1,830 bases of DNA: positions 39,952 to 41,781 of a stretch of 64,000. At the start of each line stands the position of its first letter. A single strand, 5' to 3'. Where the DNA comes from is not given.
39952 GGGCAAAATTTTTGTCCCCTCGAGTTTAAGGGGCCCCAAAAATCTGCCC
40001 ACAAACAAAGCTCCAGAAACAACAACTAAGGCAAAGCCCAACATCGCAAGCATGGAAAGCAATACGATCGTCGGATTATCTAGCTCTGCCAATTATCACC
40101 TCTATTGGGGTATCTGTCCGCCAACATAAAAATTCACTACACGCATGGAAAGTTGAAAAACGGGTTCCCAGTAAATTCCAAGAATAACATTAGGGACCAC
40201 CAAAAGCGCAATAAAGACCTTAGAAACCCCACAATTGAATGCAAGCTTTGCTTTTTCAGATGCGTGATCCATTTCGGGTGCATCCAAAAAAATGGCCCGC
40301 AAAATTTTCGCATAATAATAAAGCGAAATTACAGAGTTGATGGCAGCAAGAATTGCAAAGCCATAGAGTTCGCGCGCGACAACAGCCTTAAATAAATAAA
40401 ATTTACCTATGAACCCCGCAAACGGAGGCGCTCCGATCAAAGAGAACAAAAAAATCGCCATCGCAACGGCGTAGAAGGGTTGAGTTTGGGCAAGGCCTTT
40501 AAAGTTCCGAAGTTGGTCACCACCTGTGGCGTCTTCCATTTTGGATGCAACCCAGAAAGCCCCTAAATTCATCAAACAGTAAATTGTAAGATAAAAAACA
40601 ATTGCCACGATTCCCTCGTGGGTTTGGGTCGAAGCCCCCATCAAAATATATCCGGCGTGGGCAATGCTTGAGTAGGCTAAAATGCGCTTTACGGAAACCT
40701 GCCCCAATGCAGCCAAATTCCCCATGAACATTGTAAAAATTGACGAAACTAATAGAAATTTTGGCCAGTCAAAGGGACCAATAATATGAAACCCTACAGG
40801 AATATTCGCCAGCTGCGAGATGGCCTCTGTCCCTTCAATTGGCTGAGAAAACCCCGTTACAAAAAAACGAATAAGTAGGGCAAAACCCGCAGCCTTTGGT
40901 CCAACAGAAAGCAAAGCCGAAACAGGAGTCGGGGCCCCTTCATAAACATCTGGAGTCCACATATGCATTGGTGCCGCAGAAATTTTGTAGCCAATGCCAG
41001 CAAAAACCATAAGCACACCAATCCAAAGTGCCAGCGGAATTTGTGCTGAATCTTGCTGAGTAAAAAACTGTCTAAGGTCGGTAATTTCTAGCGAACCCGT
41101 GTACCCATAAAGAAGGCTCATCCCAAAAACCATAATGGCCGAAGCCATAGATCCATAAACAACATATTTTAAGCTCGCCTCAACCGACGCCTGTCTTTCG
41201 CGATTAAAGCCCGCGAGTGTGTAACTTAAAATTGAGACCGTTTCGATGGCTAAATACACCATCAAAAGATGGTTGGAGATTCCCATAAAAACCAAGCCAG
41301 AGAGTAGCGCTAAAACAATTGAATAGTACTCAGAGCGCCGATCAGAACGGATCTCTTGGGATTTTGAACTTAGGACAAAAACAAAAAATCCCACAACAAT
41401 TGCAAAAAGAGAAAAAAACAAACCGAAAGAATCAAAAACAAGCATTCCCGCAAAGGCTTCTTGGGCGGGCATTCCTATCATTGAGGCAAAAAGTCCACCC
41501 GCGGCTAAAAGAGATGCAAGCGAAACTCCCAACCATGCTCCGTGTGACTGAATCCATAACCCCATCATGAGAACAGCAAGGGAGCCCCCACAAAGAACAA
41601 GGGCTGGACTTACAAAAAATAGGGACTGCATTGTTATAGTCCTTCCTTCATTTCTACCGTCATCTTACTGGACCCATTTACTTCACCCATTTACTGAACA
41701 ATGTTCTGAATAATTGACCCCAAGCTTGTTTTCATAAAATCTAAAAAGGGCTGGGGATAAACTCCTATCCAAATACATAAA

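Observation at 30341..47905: Two adjacent, divergent nuo clusters (A-H-J-K-L-M-N, then A-C-E-F-H-J-K-L-M-N), both lacking nuoB, D, G and I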

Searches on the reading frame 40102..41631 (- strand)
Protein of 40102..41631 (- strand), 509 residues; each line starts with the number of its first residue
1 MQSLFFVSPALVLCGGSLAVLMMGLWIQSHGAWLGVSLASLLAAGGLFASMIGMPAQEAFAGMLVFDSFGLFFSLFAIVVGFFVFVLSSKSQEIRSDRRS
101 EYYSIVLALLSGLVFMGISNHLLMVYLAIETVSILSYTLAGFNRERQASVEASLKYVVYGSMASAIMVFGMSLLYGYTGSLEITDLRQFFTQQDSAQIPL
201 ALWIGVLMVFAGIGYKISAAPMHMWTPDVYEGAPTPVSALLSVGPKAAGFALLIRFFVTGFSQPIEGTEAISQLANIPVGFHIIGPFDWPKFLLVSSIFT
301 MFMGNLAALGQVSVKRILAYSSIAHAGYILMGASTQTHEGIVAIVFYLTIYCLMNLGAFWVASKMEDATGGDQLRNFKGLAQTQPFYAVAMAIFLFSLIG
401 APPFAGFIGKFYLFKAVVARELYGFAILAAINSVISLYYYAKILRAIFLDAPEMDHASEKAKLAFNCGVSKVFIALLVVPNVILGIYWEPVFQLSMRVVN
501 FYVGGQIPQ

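Call 3: search_protein_families(library=pfam, proteins=[window:40102-41631:-])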
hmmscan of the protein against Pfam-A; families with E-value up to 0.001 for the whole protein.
window:40102-41631:- (509 aa): 1 family
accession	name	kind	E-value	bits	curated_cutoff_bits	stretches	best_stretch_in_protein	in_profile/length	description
PF00361.26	Proton_antipo_M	-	1e-72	245.3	21.5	1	119-436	1-294/294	NADH:quinone oxidoreductase/Mrp antiporter, TM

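Call 15: find_homologous_proteins(query=window:40102-41631:-, max_evalue=1e-30)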
Query window:40102-41631:- (509 aa): 7958 proteins with E <= 1e-30 among 8000 candidates; the best 120 are listed.
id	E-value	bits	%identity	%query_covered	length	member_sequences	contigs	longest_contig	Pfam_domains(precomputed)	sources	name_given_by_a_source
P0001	0.0e+0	1094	100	100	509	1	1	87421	PF00361.26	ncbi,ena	-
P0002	7.9e-265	897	82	99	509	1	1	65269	PF00361.26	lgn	-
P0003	6.4e-222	756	68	100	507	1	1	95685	PF00361.26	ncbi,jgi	jgi:NADH-quinone oxidoreductase subunit N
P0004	2.9e-221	754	68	99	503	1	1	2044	PF00361.26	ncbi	-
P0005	6.6e-221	753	70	99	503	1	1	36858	PF00361.26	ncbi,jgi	jgi:NADH-quinone oxidoreductase subunit N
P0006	5.1e-220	750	68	99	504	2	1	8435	PF00361.26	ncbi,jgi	jgi:NADH-quinone oxidoreductase subunit N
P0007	4.4e-217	740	68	97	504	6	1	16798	PF00361.26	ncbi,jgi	jgi:NADH-quinone oxidoreductase subunit N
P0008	4.9e-217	740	68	99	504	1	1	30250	PF00361.26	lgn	-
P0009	1.0e-216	739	67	99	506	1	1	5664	PF00361.26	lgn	-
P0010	1.2e-216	738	68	99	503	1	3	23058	PF00361.26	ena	-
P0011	2.7e-215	734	67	99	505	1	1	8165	PF00361.26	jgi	-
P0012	3.9e-215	734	67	99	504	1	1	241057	PF00361.26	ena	-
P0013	4.1e-215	733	65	99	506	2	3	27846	PF00361.26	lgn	-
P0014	6.7e-214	729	66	99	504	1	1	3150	PF00361.26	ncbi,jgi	jgi:NADH-quinone oxidoreductase subunit N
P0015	4.1e-213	727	67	99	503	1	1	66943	PF00361.26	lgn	-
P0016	2.6e-210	718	66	99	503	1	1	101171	PF00361.26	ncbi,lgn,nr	ncbi:MAG: NADH-quinone oxidoreductase subunit N [Bdellovibrionales bacterium]|nr:NADH-quinone oxidor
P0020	5.3e-206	703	64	99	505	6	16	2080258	PF00361.26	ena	-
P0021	4.7e-205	700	62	99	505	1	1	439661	PF00361.26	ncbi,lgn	-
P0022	1.6e-204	698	65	99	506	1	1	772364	PF00361.26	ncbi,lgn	-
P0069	2.1e-159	550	53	98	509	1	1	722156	PF00361.26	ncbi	ncbi:MAG: NADH-quinone oxidoreductase subunit N [Bdellovibrionota bacterium]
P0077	1.2e-130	455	48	95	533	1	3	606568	PF00361.26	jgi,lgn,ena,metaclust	metaclust:\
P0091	6.4e-113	396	49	85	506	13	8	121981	PF00361.26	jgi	-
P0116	2.5e-111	391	45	88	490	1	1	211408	PF00361.26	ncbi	-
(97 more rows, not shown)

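Call 17: find_encoding_contigs(protein=P0016, flank=10000, max_places=2)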
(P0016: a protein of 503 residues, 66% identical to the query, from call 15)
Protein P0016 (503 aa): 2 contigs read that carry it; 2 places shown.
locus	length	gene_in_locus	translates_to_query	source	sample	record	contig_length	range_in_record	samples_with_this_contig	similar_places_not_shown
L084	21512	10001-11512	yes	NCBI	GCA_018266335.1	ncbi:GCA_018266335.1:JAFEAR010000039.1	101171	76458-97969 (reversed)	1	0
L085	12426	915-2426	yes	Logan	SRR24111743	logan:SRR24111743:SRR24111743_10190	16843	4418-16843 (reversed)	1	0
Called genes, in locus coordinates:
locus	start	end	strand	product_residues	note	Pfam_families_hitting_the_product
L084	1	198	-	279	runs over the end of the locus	PF13623:SurA_N_2 (faint), PF13624:SurA_N_3 (faint), PF13145:Rotamase_2, PF13616:Rotamase_3, PF00639:Rotamase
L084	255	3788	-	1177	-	PF17757:UvrB_inter, PF02559:CarD_TRCF_RID, PF00270:DEAD, PF04851:ResIII, PF00271:Helicase_C, PF03461:TRCF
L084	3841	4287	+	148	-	PF00507:Oxidored_q4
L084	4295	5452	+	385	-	PF00146:NADHdh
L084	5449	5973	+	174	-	PF00499:Oxidored_q3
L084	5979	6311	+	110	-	PF00420:Oxidored_q2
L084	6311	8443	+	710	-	PF00662:Proton_antipo_N, PF00361:Proton_antipo_M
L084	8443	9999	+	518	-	PF00361:Proton_antipo_M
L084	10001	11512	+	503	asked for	PF00361:Proton_antipo_M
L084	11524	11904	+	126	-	PF00507:Oxidored_q4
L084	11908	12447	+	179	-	PF00329:Complex1_30kDa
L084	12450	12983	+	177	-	PF01257:2Fe-2S_thioredx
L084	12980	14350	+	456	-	PF01512:Complex1_51K, PF10531:SLBB (faint), PF22461:SLBB_2 (weak), PF10589:NADH_4Fe-4S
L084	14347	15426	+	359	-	PF00146:NADHdh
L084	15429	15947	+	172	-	PF00499:Oxidored_q3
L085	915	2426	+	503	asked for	PF00361:Proton_antipo_M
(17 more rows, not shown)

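Call 18: find_encoding_contigs(protein=P0020, flank=10000, max_places=2)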
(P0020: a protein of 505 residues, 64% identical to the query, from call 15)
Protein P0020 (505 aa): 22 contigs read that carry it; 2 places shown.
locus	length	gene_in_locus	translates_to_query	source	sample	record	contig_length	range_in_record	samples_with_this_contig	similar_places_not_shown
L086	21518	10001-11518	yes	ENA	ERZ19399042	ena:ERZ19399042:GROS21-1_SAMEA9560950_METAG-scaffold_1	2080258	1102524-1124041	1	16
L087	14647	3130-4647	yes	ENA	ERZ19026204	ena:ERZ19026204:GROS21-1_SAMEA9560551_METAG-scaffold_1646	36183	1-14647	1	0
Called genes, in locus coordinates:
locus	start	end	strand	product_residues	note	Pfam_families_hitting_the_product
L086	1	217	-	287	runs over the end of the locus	PF13623:SurA_N_2 (weak), PF13145:Rotamase_2, PF13616:Rotamase_3, PF00639:Rotamase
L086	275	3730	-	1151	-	PF17757:UvrB_inter, PF02559:CarD_TRCF_RID, PF04851:ResIII, PF00270:DEAD, PF00271:Helicase_C, PF22590:Cas3-like_C_2 (weak), PF03461:TRCF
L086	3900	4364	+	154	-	PF00507:Oxidored_q4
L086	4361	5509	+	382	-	PF00146:NADHdh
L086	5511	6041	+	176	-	PF00499:Oxidored_q3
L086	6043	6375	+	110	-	PF00420:Oxidored_q2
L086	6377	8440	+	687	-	PF00662:Proton_antipo_N, PF00361:Proton_antipo_M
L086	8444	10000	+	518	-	PF00361:Proton_antipo_M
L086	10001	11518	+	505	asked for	PF00361:Proton_antipo_M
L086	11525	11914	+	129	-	PF00507:Oxidored_q4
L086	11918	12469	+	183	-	PF00329:Complex1_30kDa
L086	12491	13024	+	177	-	PF01257:2Fe-2S_thioredx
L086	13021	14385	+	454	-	PF01512:Complex1_51K, PF10531:SLBB (weak), PF22461:SLBB_2 (weak), PF10589:NADH_4Fe-4S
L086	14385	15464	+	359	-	PF00146:NADHdh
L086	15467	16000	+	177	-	PF00499:Oxidored_q3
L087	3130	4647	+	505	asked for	PF00361:Proton_antipo_M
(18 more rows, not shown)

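Call 19: find_encoding_contigs(protein=P0069, flank=10000, max_places=1)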
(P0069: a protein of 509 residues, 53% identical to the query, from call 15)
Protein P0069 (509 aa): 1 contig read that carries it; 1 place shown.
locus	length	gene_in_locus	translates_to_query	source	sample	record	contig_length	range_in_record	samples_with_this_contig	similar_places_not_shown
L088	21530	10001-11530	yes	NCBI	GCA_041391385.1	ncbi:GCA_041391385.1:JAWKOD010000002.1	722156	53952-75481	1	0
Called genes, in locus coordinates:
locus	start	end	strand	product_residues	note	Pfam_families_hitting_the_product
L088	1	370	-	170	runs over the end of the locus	PF21982:RecX_HTH1 (weak), PF21981:RecX_HTH3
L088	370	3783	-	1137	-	PF17757:UvrB_inter, PF02559:CarD_TRCF_RID, PF00270:DEAD, PF04851:ResIII, PF00271:Helicase_C, PF22590:Cas3-like_C_2 (weak), PF03461:TRCF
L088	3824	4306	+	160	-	PF00507:Oxidored_q4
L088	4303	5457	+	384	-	PF00146:NADHdh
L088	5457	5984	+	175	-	PF00499:Oxidored_q3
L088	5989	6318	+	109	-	PF00420:Oxidored_q2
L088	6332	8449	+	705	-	PF00662:Proton_antipo_N, PF00361:Proton_antipo_M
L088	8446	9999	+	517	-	PF01059:Oxidored_q5_N (weak), PF00361:Proton_antipo_M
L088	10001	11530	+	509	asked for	PF00361:Proton_antipo_M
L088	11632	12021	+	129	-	PF00507:Oxidored_q4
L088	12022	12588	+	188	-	PF00329:Complex1_30kDa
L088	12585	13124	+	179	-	PF01257:2Fe-2S_thioredx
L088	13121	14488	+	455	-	PF01512:Complex1_51K, PF10531:SLBB (faint), PF10589:NADH_4Fe-4S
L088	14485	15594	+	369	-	PF00146:NADHdh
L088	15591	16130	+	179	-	PF00499:Oxidored_q3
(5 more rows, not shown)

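Call 20: find_encoding_contigs(protein=P0077, flank=10000, max_places=1)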
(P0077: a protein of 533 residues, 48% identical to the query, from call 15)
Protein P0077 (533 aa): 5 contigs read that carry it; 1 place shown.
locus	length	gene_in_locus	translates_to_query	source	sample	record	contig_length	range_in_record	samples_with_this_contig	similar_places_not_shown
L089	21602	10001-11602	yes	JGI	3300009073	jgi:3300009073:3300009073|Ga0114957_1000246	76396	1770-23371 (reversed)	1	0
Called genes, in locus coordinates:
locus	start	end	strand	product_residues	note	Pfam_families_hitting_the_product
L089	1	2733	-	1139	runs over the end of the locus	PF17757:UvrB_inter, PF02559:CarD_TRCF_RID, PF00270:DEAD, PF04851:ResIII, PF00271:Helicase_C, PF03461:TRCF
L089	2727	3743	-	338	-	PF01210:NAD_Gly3P_dh_N, PF03807:F420_oxidored (weak), PF07479:NAD_Gly3P_dh_C, PF20618:GPD_NAD_C_bact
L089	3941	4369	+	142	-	PF00507:Oxidored_q4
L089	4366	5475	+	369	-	PF00146:NADHdh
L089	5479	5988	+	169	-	PF00499:Oxidored_q3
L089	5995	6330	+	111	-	PF00420:Oxidored_q2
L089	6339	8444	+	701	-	PF00662:Proton_antipo_N, PF00361:Proton_antipo_M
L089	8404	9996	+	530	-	PF00361:Proton_antipo_M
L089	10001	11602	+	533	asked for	PF00361:Proton_antipo_M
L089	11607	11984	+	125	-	PF00507:Oxidored_q4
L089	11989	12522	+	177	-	PF00329:Complex1_30kDa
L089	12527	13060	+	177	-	PF01257:2Fe-2S_thioredx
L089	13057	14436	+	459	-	PF01512:Complex1_51K, PF10531:SLBB (weak), PF22461:SLBB_2 (weak), PF10589:NADH_4Fe-4S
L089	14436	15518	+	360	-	PF00146:NADHdh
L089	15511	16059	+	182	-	PF00499:Oxidored_q3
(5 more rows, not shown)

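Call 29: find_encoding_contigs(protein=P0116, flank=10000, max_places=1)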
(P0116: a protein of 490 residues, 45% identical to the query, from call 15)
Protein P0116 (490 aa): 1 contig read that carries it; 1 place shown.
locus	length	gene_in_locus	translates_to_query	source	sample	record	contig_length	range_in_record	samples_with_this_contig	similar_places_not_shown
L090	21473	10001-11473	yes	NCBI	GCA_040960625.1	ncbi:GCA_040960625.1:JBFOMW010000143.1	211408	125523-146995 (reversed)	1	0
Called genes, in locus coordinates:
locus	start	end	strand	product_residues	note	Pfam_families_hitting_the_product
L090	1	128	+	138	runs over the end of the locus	PF13279:4HBT_2, PF03061:4HBT (weak)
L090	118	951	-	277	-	PF01136:Peptidase_U32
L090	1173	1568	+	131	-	PF00507:Oxidored_q4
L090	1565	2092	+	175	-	PF01058:Oxidored_q6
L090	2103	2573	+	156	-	PF00329:Complex1_30kDa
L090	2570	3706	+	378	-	PF00346:Complex1_49kDa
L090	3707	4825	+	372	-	PF00146:NADHdh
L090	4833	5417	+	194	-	PF13183:Fer4_8 (faint), PF13237:Fer4_10, PF14697:Fer4_21 (faint), PF00037:Fer4 (faint), PF12838:Fer4_7, PF13187:Fer4_9 (weak)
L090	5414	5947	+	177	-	PF00499:Oxidored_q3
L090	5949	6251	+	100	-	PF00420:Oxidored_q2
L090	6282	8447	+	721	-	PF00662:Proton_antipo_N, PF00361:Proton_antipo_M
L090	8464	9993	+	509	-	PF01059:Oxidored_q5_N (weak), PF00361:Proton_antipo_M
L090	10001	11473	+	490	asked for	PF00361:Proton_antipo_M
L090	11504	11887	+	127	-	PF00507:Oxidored_q4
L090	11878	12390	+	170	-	PF01058:Oxidored_q6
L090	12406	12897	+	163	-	PF00329:Complex1_30kDa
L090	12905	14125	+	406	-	PF00346:Complex1_49kDa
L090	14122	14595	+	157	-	PF01257:2Fe-2S_thioredx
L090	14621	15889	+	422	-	PF01512:Complex1_51K, PF10531:SLBB, PF22461:SLBB_2, PF10589:NADH_4Fe-4S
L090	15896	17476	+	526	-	PF00111:Fer2, PF13510:Fer2_4, PF10588:NADH-G_4Fe-4S_3, PF22117:Fer4_Nqo3, PF04879:Molybdop_Fe4S4, PF22151:Fer4_NDSU1 (faint), PF00384:Molybdopterin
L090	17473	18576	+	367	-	PF00146:NADHdh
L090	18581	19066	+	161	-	PF12797:Fer4_2 (faint), PF13237:Fer4_10 (weak), PF12838:Fer4_7, PF13187:Fer4_9 (weak), PF13484:Fer4_16 (faint), PF00037:Fer4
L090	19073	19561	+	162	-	PF00499:Oxidored_q3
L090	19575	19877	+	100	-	PF00420:Oxidored_q2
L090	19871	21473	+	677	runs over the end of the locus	PF00662:Proton_antipo_N, PF00361:Proton_antipo_M, PF01010:Proton_antipo_C (faint)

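Call 34: find_encoding_contigs(protein=P0091, flank=10000, max_places=1)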
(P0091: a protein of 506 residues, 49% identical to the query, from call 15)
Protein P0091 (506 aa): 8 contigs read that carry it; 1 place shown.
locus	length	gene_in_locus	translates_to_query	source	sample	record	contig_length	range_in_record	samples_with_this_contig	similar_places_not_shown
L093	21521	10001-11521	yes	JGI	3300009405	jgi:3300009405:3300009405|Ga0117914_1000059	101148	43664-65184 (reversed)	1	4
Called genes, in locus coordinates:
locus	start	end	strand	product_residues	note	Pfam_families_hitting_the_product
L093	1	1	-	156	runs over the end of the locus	PF02810:SEC-C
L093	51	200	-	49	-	-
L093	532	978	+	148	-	PF00507:Oxidored_q4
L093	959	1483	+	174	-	PF01058:Oxidored_q6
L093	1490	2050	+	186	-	PF00329:Complex1_30kDa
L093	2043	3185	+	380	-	PF00346:Complex1_49kDa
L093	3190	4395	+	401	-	PF00146:NADHdh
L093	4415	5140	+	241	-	PF13187:Fer4_9 (faint), PF14697:Fer4_21 (faint), PF12797:Fer4_2 (faint), PF12837:Fer4_6 (faint), PF13237:Fer4_10 (weak), PF12838:Fer4_7, PF13484:Fer4_16 (faint), PF00037:Fer4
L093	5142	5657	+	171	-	PF00499:Oxidored_q3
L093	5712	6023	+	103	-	PF00420:Oxidored_q2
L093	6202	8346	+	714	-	PF00662:Proton_antipo_N, PF00361:Proton_antipo_M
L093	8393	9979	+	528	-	PF00361:Proton_antipo_M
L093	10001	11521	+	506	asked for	PF00361:Proton_antipo_M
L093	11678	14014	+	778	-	PF00092:VWA, PF00362:Integrin_beta (faint), PF13519:VWA_2, PF25106:VWA_4, PF18962:Por_Secre_tail (faint)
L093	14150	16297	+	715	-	PF08487:VIT, PF13768:VWA_3, PF13860:FlgD_ig (faint)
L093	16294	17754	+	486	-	PF03781:FGE-sulfatase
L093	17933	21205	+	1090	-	PF07494:Reg_prop (faint), PF24684:Vgb_lyase (faint), PF07495:Y_Y_Y (weak), PF07228:SpoIIE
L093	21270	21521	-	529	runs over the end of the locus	PF18370:RGI_lyase (weak), PF13360:PQQ_2 (faint), PF21348:RGL11_C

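Call 58: list_cluster_members(proteins=[P0001, P0241, P0317, P0116, P0022, P0021, P0003, P0330, P0353, P0283])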
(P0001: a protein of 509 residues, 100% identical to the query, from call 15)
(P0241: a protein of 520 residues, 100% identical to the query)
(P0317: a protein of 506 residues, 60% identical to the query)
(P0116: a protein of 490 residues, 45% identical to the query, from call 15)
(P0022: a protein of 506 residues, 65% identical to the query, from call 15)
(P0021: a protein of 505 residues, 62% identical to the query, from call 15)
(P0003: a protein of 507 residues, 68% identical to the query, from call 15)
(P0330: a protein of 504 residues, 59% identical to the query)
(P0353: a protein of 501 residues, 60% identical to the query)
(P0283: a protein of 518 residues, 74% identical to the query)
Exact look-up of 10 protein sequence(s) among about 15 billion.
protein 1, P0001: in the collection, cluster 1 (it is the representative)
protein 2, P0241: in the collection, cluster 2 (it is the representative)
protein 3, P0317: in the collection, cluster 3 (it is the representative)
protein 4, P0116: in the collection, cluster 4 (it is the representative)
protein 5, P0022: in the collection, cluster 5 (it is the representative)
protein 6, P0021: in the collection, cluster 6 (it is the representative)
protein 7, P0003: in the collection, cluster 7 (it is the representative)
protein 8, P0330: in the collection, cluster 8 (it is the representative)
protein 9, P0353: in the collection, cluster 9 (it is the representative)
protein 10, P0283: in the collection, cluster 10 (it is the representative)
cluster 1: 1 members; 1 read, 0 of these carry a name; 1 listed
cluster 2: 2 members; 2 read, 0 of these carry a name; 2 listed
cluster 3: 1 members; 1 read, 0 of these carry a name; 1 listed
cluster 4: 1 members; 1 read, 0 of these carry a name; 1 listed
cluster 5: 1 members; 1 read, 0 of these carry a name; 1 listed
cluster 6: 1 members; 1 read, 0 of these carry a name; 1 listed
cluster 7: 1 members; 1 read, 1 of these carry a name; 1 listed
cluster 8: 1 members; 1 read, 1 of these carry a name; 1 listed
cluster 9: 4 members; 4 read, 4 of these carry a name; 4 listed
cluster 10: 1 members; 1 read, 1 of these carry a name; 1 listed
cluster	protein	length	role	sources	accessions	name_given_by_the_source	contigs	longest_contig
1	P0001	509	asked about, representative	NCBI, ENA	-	-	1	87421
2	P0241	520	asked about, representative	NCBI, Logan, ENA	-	-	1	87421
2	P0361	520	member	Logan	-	-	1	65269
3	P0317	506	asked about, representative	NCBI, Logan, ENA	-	-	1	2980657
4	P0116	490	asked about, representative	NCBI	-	-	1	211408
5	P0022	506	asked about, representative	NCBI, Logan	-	-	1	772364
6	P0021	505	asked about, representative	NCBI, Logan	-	-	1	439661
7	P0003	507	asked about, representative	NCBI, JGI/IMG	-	NADH-quinone oxidoreductase subunit N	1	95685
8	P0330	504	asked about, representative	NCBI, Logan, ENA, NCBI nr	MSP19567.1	MAG: NADH-quinone oxidoreductase subunit M [Bdellovibrionales bacterium] | NADH-quinone oxidoreductase subunit M [Bdellovibrionales bacterium]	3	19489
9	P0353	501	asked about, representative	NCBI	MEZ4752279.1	MAG: NADH-quinone oxidoreductase subunit M [Bdellovibrionota bacterium]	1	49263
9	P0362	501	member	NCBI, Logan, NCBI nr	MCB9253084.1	MAG: NADH-quinone oxidoreductase subunit M [Bdellovibrionaceae bacterium] | NADH-quinone oxidoreductase subunit M [Pseudobdellovibrionaceae bacterium]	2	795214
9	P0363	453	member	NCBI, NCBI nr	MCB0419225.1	MAG: NADH-quinone oxidoreductase subunit M, partial [Bdellovibrionales bacterium] | NADH-quinone oxidoreductase subunit M [Bdellovibrionales bacterium]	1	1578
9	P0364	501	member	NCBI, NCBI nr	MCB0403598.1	MAG: NADH-quinone oxidoreductase subunit M [Bdellovibrionales bacterium] | NADH-quinone oxidoreductase subunit M [Bdellovibrionales bacterium]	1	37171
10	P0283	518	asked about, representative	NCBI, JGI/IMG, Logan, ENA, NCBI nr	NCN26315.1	NADH-quinone oxidoreductase subunit M [bacterium]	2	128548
